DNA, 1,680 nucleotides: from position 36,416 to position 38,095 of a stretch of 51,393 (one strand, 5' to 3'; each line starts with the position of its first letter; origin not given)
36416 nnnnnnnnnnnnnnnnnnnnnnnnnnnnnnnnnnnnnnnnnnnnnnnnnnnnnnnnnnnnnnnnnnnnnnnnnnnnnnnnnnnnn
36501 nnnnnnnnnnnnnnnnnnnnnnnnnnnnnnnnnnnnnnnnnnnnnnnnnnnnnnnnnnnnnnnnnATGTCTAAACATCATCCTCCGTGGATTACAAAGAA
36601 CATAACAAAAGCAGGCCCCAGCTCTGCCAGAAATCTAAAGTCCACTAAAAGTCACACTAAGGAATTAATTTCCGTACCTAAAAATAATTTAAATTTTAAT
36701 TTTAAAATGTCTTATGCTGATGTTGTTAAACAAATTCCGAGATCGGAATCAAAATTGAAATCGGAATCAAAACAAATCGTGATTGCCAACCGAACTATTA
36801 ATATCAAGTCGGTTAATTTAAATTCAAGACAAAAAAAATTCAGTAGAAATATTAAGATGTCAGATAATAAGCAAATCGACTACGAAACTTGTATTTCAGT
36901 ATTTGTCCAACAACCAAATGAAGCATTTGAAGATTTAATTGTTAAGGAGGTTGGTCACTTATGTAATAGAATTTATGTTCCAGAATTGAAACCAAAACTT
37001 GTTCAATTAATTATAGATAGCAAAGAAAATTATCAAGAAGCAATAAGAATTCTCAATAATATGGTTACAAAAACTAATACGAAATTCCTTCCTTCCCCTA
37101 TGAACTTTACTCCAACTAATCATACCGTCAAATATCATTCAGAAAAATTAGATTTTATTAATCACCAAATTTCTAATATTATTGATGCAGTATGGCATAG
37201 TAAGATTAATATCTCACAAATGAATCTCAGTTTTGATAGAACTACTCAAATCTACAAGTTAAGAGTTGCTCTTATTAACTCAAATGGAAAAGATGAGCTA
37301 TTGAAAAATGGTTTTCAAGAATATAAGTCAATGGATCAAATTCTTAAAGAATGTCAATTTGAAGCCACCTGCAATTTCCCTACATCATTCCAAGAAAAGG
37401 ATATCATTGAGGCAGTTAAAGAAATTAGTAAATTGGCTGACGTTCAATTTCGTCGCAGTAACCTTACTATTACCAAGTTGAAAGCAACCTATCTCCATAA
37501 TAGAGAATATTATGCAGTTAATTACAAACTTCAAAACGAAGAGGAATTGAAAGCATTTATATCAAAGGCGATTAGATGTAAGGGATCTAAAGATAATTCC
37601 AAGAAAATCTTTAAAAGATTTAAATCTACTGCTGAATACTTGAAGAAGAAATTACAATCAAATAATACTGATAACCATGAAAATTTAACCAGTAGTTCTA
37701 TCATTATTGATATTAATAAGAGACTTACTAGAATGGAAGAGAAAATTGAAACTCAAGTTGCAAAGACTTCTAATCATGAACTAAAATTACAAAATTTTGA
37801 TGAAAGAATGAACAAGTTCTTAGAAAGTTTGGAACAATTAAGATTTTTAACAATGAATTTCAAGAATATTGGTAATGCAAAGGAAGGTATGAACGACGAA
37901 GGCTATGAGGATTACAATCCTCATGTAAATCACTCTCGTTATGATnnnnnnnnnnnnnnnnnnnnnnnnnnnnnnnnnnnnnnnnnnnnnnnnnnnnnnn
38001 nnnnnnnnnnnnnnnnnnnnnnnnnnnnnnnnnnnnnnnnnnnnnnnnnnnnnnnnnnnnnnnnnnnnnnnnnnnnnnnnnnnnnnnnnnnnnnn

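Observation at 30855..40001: Recently active subtelomeric LINE family: two copies identical where comparable, both pointing 3'-end toward the centromere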

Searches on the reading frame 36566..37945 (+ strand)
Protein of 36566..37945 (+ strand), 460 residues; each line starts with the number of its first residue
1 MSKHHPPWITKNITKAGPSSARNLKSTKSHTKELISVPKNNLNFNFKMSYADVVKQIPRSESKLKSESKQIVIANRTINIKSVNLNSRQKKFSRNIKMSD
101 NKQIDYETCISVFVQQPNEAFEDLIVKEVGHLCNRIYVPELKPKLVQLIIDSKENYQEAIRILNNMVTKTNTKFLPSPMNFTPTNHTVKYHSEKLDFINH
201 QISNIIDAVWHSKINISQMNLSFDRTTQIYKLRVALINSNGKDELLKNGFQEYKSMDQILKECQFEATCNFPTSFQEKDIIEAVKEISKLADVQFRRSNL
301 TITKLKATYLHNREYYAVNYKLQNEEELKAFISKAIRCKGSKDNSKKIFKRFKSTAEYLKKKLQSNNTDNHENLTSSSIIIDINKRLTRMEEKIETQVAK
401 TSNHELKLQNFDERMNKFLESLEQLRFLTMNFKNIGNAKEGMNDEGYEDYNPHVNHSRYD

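Call 7: search_protein_families(library=pfam, max_evalue=0.01, proteins=[window:36566-37945:+])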
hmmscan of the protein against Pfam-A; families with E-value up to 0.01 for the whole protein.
window:36566-37945:+ (460 aa): 0 families

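Call 8: find_encoding_contigs(protein=window:36566-37945:+, flank=10000, max_places=10)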
Protein window:36566-37945:+ (460 aa): no gene with exactly this product is on record in the collection.

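Call 42: find_homologous_proteins(query=window:36566-37945:+, max_evalue=0.001)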
Query window:36566-37945:+: 7846 candidates shared short words with the query, none scored E <= 0.001.

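Call 67: predict_structure(protein=window:36566-37945:+)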
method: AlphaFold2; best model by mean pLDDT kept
length: 460 residues; sequences in the alignment: 1
mean_pLDDT: 33.3   pTM: 0.18
mean pLDDT of the five models: 33.3, 30.4, 30.1, 29.4, 28.1
residues with pLDDT >= 90: 0; 70-90: 0; 50-70: 1; < 50: 459
segments of 3 or more residues with pLDDT < 50: 1-443, 445-460
pLDDT, mean of each block of 10 residues (from residue 1): 34 28 26 26 27 27 24 26 26 28 29 31 32 33 36 37 36 29 28 31 30 27 26 26 33 32 33 37 42 35 35 32 36 30 38 39 42 39 41 42 43 42 38 41 44 34
secondary structure, 60 per line:
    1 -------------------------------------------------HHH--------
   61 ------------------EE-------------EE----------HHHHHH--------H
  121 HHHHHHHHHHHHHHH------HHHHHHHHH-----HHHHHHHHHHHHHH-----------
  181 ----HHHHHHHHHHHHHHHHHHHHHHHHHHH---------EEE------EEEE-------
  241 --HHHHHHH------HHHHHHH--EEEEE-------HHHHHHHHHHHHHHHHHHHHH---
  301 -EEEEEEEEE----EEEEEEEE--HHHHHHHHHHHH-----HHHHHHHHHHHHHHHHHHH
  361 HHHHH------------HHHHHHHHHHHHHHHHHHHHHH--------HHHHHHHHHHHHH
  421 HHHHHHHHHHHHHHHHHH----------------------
elements in order: H106-111 H120-135 H142-150 H156-169 H185-211 E221-223 E230-233 H243-249 H256-262 E265-269 H277-297 E302-310 E315-322 H325-336 H342-365 H378-399 H408-438

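Call 76: search_protein_families(library=pfam, max_evalue=1, proteins=[window:36566-37945:+])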
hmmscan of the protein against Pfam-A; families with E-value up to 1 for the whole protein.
window:36566-37945:+ (460 aa): 2 families
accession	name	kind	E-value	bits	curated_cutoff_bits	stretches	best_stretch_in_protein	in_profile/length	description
PF07207.16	Lir1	-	0.1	13.3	25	1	67-142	21-89/135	Light regulated protein Lir1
PF22642.1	MinC_N_1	-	0.16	12.8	27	0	352-401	20-70/78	Cell-division inhibitor MinC, N-terminal domain-like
